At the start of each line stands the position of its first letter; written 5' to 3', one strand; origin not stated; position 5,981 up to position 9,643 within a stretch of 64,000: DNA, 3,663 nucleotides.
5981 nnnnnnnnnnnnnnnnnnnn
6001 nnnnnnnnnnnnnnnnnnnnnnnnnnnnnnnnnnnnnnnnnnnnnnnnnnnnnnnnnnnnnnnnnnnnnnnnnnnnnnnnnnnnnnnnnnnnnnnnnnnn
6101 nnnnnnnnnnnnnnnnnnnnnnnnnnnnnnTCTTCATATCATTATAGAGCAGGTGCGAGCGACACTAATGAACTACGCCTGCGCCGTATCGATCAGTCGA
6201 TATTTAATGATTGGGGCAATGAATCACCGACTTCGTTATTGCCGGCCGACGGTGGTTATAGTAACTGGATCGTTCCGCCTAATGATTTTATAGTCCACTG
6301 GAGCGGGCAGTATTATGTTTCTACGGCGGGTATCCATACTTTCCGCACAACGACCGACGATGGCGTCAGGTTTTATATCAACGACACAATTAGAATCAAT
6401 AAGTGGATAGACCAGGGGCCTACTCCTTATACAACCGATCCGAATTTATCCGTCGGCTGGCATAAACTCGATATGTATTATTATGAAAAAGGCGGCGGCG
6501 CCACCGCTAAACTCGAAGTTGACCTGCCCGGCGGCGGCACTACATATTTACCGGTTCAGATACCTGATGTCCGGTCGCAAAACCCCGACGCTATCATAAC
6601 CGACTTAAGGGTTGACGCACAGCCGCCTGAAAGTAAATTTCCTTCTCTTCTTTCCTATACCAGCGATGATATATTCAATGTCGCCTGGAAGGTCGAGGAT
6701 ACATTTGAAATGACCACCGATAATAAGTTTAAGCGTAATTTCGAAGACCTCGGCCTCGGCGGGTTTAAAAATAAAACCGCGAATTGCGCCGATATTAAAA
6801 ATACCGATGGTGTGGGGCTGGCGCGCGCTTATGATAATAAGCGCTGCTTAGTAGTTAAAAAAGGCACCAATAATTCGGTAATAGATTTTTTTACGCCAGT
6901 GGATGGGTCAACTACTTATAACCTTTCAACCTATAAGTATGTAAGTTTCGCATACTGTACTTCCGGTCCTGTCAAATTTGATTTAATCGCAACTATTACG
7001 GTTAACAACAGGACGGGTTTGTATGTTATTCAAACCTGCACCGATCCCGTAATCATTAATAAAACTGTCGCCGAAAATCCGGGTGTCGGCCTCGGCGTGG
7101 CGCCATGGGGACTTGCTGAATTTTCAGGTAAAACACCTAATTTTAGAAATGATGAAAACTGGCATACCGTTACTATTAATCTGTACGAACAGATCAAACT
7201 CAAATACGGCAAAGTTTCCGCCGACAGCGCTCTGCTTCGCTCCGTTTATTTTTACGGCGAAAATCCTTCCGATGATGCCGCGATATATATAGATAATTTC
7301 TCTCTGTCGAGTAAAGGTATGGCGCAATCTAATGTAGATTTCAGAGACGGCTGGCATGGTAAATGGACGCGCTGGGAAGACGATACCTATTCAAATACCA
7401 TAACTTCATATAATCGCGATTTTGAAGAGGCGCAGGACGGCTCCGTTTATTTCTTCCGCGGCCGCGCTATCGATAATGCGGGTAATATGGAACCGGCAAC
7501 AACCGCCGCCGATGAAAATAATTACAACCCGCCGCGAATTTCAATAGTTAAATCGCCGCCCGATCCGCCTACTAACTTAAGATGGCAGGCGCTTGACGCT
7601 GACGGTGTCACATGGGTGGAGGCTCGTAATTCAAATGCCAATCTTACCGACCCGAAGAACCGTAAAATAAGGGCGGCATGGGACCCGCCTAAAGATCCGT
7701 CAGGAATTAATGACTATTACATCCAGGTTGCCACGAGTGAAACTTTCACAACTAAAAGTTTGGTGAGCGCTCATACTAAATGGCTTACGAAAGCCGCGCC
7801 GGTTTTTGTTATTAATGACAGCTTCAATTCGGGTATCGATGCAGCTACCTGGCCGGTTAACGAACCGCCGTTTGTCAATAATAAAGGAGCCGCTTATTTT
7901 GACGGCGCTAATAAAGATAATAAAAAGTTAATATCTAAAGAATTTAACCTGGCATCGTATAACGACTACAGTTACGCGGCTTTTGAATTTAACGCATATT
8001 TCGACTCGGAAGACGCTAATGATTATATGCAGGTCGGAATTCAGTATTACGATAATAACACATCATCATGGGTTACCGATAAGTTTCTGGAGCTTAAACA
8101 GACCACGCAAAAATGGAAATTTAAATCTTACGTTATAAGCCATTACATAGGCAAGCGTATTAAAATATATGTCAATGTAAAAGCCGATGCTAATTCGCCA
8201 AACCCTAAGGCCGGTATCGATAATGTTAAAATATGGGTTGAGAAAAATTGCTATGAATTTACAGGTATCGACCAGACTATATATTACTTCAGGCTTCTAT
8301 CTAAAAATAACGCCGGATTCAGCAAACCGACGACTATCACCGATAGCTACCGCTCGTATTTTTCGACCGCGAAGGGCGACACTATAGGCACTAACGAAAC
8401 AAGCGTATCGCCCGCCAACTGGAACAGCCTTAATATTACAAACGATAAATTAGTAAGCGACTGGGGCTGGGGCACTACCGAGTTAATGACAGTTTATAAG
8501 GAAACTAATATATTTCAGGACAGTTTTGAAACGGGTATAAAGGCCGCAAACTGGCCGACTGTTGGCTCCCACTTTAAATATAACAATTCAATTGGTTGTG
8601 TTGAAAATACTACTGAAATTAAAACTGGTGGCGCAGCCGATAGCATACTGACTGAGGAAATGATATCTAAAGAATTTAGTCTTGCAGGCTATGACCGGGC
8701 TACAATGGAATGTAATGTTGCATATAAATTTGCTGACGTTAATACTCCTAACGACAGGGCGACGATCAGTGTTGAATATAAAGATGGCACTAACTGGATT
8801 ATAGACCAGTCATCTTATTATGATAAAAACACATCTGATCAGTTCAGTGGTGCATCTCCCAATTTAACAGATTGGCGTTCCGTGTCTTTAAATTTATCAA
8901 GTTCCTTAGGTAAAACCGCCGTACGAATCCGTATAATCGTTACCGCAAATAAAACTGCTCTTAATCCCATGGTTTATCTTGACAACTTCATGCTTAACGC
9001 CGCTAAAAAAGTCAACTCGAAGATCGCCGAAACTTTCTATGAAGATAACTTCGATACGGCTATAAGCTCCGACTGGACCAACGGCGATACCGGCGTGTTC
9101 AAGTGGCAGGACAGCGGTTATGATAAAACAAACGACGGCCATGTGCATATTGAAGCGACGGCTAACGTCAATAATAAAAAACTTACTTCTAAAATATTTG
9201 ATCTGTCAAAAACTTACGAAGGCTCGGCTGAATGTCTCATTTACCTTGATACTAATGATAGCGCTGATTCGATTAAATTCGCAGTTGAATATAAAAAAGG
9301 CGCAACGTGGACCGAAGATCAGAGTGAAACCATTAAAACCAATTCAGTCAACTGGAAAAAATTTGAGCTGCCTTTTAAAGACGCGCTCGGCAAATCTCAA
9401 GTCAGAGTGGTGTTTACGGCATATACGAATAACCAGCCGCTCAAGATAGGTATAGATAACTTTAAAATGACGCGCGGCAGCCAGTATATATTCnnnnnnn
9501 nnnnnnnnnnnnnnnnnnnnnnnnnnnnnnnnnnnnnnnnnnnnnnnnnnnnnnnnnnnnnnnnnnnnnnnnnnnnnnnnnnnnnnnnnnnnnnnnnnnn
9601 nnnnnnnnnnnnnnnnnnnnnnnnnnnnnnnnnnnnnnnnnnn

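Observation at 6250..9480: Carbohydrate-binding style cassette: PA14 domain, a CBM-like beta-sandwich, then three MAM/lectin-like modules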

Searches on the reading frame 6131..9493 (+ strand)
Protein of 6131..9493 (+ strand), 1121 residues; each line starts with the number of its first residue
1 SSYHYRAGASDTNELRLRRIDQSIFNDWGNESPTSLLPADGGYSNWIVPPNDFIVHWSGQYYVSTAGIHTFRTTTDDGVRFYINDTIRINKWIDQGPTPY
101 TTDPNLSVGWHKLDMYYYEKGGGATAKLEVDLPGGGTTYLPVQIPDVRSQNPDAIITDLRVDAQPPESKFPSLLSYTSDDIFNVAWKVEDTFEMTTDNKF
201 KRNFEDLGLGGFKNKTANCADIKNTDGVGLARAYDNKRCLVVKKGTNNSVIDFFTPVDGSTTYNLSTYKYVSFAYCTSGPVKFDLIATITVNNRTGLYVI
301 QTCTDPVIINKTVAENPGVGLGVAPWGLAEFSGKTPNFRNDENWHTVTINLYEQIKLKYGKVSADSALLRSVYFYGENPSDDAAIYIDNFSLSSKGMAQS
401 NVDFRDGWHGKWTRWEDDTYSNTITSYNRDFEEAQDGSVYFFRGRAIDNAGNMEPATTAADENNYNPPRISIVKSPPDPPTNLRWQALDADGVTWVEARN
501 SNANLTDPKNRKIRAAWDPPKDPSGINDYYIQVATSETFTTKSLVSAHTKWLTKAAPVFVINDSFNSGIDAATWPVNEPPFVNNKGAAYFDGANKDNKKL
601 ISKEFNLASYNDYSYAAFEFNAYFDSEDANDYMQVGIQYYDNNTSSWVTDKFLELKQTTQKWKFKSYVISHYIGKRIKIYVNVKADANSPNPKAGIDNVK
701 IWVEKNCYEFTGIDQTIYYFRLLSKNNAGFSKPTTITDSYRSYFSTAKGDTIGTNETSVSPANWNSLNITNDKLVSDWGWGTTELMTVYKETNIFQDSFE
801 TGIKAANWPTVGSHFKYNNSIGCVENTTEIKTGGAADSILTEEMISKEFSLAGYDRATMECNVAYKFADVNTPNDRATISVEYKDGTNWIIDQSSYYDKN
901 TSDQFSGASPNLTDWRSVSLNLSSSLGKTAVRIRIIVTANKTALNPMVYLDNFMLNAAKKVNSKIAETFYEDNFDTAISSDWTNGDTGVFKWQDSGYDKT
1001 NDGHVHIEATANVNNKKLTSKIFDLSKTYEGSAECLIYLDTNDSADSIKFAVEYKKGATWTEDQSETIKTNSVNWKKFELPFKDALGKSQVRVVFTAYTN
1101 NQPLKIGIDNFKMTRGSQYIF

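Call 9: find_homologous_proteins(query=window:6131-9493:+, max_evalue=0.001)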
Query window:6131-9493:+ (1121 aa): 99 proteins with E <= 0.001 among 8000 candidates.
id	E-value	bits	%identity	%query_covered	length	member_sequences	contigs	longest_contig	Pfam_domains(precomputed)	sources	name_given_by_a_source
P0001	1.7e-73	266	37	10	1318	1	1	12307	PF14900.12,PF07250.18,PF07691.18,PF09118.18,PF17996.8,PF16841.12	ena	-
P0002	2.5e-67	246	42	10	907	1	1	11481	PF07691.18,PF13472.13,PF00657.29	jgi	jgi:lysophospholipase L1-like esterase/RNase P/RNase MRP subunit p29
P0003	2.8e-66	242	31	16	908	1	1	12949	PF22352.3,PF07691.18,PF13472.13,PF00657.29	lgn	-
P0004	1.6e-65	240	42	11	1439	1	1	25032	PF22352.3,PF00801.27,PF07691.18,PF23500.2,PF10528.15,PF17996.8,PF07995.18,PF18911.7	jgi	jgi:glucose/arabinose dehydrogenase/PKD repeat protein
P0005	4.8e-65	238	41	10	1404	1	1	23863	PF22352.3,PF00801.27,PF07691.18,PF10528.15,PF17996.8,PF07995.18,PF18911.7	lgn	-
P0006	4.1e-64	235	36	10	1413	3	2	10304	PF22352.3,PF00801.27,PF07691.18,PF17996.8,PF07995.18,PF18911.7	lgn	-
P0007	3.6e-62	229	33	12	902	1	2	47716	PF22352.3,PF07691.18,PF05345.19,PF13472.13,PF00657.29,PF05506.18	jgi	jgi:lysophospholipase L1-like esterase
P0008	2.8e-60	222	40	10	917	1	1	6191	PF07691.18,PF22058.3,PF13472.13,PF00657.29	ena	-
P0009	7.6e-60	221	45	10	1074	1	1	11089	PF22352.3,PF07691.18,PF00149.34,PF17996.8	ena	-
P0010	6.7e-55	204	41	11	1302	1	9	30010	PF22352.3,PF00801.27,PF07691.18,PF17996.8,PF07995.18,PF18911.7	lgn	-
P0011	1.8e-54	203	36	11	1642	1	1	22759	PF07691.18,PF06439.19,PF13287.13,PF10528.15,PF13290.14,PF07995.18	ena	-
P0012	7.5e-54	201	37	10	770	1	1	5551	PF22352.3,PF07691.18,PF10528.15,PF13472.13,PF00657.29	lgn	-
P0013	3.5e-53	199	39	10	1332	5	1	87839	PF22352.3,PF00801.27,PF07691.18,PF17996.8,PF07995.18,PF18911.7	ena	-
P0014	4.7e-53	198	35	12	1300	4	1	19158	PF22352.3,PF00801.27,PF07691.18,PF07995.18,PF18911.7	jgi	jgi:glucose/arabinose dehydrogenase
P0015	8.4e-53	198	40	10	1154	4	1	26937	PF22352.3,PF00801.27,PF07691.18,PF17957.8,PF17996.8,PF07995.18,PF18911.7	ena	-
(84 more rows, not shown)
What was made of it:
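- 6161..6559 (+): PA14 domain (aa ~1930-2062), placed in line after a completed Ig/FN3-like domain. All 99 database hits to the cassette came through this domain (call 9).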

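Call 41: find_related_loci(query=window:6572-9484:+, collection=genome_contigs, flank=10000)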
Query window:6572-9484:+ (971 aa) in genome_contigs; peptide patterns used: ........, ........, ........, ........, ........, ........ (x = any residue, [..] = any of these).
25 stretches matched a pattern; 1 encode a relative of the query (tblastn E <= 1e-3); 1 distinct loci.
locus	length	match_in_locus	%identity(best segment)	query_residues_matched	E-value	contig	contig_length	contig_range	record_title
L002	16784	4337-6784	68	1-971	0e+0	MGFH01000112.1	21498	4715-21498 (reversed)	MAG: Candidatus Wallbacteria bacterium GWC2_49_35 gwc2_scaffold_2496, whole genome shotgun sequence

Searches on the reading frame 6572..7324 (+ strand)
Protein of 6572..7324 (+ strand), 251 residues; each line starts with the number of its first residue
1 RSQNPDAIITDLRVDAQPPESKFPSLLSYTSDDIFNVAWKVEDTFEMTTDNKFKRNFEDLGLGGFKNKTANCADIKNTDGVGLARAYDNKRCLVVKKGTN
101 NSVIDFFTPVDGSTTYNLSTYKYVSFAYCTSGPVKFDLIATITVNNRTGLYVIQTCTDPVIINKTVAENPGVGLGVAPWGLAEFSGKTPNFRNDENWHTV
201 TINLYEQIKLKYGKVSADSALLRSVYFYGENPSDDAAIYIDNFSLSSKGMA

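Call 6: search_protein_families(library=pfam, proteins=[window:6572-7324:+], max_evalue=10)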
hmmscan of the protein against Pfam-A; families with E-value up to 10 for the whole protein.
window:6572-7324:+ (251 aa): 2 families
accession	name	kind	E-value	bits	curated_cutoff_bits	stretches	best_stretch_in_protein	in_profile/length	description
PF18329.7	SGBP_B_XBD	-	0.00099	19.7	26.4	1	178-243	116-182/186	Surface glycan-binding protein B xyloglucan binding domain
PF02018.23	CBM_4_9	-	0.0049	17.7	25.9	1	53-145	5-88/136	Carbohydrate binding domain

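Call 28: search_solved_structures(query=A3, max_evalue=10, show_alignments=1)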
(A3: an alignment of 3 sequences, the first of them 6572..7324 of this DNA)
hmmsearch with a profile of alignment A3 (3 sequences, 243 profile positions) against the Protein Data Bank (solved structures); distinct sequences matched with E-value up to 10: 8.
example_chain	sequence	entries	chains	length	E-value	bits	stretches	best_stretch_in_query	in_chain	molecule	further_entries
7kwi_A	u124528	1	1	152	0.011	18.4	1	143-219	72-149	Bifunctional autolysin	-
4epc_A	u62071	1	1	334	0.05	16.2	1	142-219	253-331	N-acetylmuramoyl-L-alanine amidase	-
2l8a_A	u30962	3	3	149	0.074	15.7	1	124-207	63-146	Endoglucanase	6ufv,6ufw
28nt_3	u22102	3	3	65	0.54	12.9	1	40-70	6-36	Large ribosomal subunit protein bL35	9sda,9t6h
7ec5_E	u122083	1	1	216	0.6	12.7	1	71-126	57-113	8F12 Fab heavy chain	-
4b6h_C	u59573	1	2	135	1.1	11.9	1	145-192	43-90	PROLINE-RICH NUCLEAR RECEPTOR COACTIVATOR 2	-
9k9n_C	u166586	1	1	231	1.8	11.2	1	83-147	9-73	Spike protein S1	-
2lck_A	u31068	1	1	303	1.8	11.1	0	176-209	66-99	Mitochondrial uncoupling protein 2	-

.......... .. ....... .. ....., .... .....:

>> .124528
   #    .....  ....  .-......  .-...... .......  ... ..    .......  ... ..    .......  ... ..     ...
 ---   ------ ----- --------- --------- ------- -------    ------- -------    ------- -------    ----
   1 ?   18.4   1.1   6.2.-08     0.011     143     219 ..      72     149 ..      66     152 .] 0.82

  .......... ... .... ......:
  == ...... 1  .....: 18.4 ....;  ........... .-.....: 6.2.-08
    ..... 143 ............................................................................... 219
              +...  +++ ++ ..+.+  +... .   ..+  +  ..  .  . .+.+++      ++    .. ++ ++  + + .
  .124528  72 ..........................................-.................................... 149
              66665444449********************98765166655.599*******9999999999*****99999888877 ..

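Call 29: find_homologous_proteins(query=A3, max_evalue=0.01)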
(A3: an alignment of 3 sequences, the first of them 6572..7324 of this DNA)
Query A3 (3 sequences) (251 aa, profile of the alignment): 1 proteins with E <= 0.01 among 3336 candidates.
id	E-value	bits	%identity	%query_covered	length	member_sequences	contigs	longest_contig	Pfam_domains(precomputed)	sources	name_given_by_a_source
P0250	7.6e-121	420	61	86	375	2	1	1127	-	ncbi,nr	ncbi:MAG TPA: hypothetical protein PK467_20495, partial [Candidatus Wallbacteria bacterium]|nr:hypot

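Call 42: predict_structure(alignment_id=A3)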
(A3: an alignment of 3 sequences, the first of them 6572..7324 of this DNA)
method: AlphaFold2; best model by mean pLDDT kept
length: 251 residues; sequences in the alignment: 3
mean_pLDDT: 41.9   pTM: 0.49
mean pLDDT of the five models: 41.9, 41.7, 41.5, 39.6, 39.2
residues with pLDDT >= 90: 0; 70-90: 25; 50-70: 65; < 50: 161
segments of 3 or more residues with pLDDT < 50: 1-113, 155-195, 230-232, 248-251
pLDDT, mean of each block of 10 residues (from residue 1): 31 23 29 34 23 22 22 22 24 36 37 59 64 61 72 45 26 27 26 47 69 81 62 54 53 31
secondary structure, 60 per line:
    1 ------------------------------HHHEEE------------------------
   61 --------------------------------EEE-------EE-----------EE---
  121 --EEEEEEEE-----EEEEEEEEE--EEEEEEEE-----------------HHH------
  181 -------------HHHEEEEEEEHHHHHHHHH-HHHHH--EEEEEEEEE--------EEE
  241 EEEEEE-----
elements in order: E34-36 E93-95 E123-130 E136-144 E147-154 E197-203 H204-212 H214-218 E221-229 E238-246
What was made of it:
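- On CBM-like jelly-roll, for segment B: AF2 with 3 sequences gives pLDDT 41.9 (call 42).
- The AF2 model is unusable (call 42).
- Tried and rejected: It failed (pLDDT 41.9, call 42).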

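Call 54: search_protein_families(library=pfam, proteins=[window:6710-7321:+], max_evalue=10)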
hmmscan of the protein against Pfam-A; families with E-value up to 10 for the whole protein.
seq(204 aa): 2 families
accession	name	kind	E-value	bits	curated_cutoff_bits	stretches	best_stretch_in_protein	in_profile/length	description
PF18329.7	SGBP_B_XBD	-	0.00082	20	26.4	1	132-197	116-182/186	Surface glycan-binding protein B xyloglucan binding domain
PF02018.23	CBM_4_9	-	0.0031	18.3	25.9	1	7-99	5-88/136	Carbohydrate binding domain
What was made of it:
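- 6695..7321 (+): Segment B core (aa 2108-2316): orphan beta-rich domain, possibly an enlarged jelly-roll / CBM-like module. They recur weakly in orthologues (call 54).
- Weak hits to two jelly-roll sugar-binding families recur in orthologues (call 54).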

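Call 57: fold_search(model_id=the predicted structure, library=pdb)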
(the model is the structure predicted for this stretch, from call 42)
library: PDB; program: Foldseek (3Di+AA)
matches with E <= 10: 1016; with E <= 0.001: 0
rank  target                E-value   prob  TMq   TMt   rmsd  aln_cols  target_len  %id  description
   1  5cfc_B                9.5e-03  0.20  0.16  0.17  22.3       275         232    9  Crystal Structure of Human Cardiovirus SAFV-3 (released 2016-06-15)
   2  6hzz_B                1.3e-02  0.82  0.27  0.15  10.7       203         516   11  Structure of human D-glucuronyl C5 epimerase (released 2019-04-03)
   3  9c3j_C                1.5e-02  0.14  0.16  0.17  22.9       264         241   12  Cryo-EM structure of EV-D68 B3 Virus-like particle (released 2025-05-21)
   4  1wky                  1.7e-02  0.60  0.23  0.14  11.0       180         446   10  Crystal structure of alkaline mannanase from Bacillus sp. strain JAMB-602: catalytic domain and its Carbohydrate Binding (released 2005-06-15)
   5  9d5n_C1               1.8e-02  0.95  0.32  0.42  12.7       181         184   12  48-nm doublet microtubule from Trichomonas vaginalis strain G3 (released 2025-05-14)
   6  1w99                  1.9e-02  0.69  0.22  0.11  10.5       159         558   11  Mosquito-larvicidal toxin Cry4Ba from Bacillus thuringiensis ssp. Israelensis (released 2005-04-11)
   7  9jsk_B                2.1e-02  0.51  0.18  0.12   6.8       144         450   10  Clostridium perfringens iota toxin pore Ib in prepore IV state (released 2025-05-14)
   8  6fhj                  2.2e-02  0.72  0.25  0.08  11.3       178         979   11  Structural dynamics and catalytic properties of a multi-modular xanthanase, native. (released 2018-08-29)
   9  8a28_A                2.3e-02  0.80  0.23  0.16   5.9       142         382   14  Structure of the astacin zymogen of LAST-MAM from Limulus polyphemus (released 2022-10-19)
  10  4moa                  2.6e-02  0.82  0.26  0.13   8.6       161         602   10  Crystal structure of CRY4BA-R203Q TOXIN (released 2014-12-10)
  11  6hzz_A                2.6e-02  0.77  0.27  0.15  10.5       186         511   11  Structure of human D-glucuronyl C5 epimerase (released 2019-04-03)
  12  1tmf_3                2.8e-02  0.14  0.17  0.18  22.0       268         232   10  THREE-DIMENSIONAL STRUCTURE OF THEILER MURINE ENCEPHALOMYELITIS VIRUS (BEAN STRAIN) (released 1993-10-31)
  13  6u42_3W               3.1e-02  0.90  0.31  0.40  12.9       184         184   12  Natively decorated ciliary doublet microtubule (released 2019-11-13)
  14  6iij_C                3.3e-02  0.15  0.18  0.18  22.0       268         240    8  Cryo-EM structure of CV-A10 mature virion (released 2018-11-07)
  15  6acw_C                3.3e-02  0.11  0.15  0.17  23.0       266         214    6  The structure of CVA10 virus procapsid particle (released 2018-11-21)
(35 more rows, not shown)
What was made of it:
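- Tried and rejected: Its Foldseek search was run anyway and is non-significant (call 57), so it was disregarded.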

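Call 73: find_related_loci(query=A3, collection=metagenome_contigs, flank=3000)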
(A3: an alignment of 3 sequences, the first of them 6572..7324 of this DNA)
Query A3 (251 aa) in metagenome_contigs; peptide patterns used: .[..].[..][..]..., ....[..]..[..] (x = any residue, [..] = any of these).
491 stretches matched a pattern, but none encodes a relative of the query by tblastn (E <= 1e-3).

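Call 77: search_protein_families(library=ncbifam, proteins=[window:6572-7324:+], max_evalue=1)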
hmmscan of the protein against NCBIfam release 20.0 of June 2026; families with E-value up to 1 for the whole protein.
window:6572-7324:+ (251 aa): 0 families
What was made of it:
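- No significant match to any Pfam, NCBIfam or PDB profile (calls 6, 28, 54, 77).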

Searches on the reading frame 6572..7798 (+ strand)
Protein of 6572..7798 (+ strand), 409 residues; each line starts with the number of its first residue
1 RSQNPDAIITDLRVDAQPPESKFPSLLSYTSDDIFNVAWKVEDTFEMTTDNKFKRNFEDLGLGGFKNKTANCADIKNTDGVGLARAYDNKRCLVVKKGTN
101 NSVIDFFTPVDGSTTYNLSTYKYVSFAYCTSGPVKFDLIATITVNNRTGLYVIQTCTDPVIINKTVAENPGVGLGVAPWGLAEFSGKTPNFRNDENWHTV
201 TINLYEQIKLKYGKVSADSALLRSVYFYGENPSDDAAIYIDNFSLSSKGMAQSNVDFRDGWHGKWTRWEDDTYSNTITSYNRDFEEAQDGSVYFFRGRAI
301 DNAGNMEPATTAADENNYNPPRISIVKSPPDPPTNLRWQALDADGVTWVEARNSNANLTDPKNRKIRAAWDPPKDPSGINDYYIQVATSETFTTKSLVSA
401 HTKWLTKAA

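Call 23: find_homologous_proteins(query=window:6572-7798:+, max_evalue=0.001)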
Query window:6572-7798:+ (409 aa): 1 proteins with E <= 0.001 among 3418 candidates.
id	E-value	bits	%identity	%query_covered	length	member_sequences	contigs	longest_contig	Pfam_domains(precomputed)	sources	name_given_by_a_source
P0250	2.9e-157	542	62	89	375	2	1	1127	-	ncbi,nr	ncbi:MAG TPA: hypothetical protein PK467_20495, partial [Candidatus Wallbacteria bacterium]|nr:hypot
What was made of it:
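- Tried and rejected: Both returned only one Wallbacteria fragment (calls 23, 29).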

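Call 74: find_related_loci(query=window:6572-7798:+, collection=metagenome_contigs, flank=3000)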
Query window:6572-7798:+ (409 aa) in metagenome_contigs; peptide patterns used: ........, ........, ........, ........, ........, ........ (x = any residue, [..] = any of these).
41 stretches matched a pattern, but none encodes a relative of the query by tblastn (E <= 1e-3).
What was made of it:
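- Tried and rejected: Two metagenome scans found nothing (calls 73, 74).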

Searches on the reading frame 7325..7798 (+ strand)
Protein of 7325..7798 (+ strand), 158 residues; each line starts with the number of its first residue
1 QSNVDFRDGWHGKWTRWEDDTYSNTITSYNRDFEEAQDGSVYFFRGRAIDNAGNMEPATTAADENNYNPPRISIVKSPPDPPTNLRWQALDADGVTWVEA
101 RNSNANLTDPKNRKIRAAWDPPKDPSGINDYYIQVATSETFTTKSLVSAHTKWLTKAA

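Call 6: search_protein_families(library=pfam, proteins=[window:7325-7798:+], max_evalue=10)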
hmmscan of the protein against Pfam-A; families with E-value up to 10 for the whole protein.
window:7325-7798:+ (158 aa): 2 families
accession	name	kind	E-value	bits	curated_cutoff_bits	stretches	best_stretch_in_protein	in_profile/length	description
PF17957.7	Big_7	-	0.035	15.2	24.1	1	82-128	19-65/70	Bacterial Ig domain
PF00041.27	fn3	-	0.11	13.2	25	1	106-142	7-42/84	Fibronectin type III domain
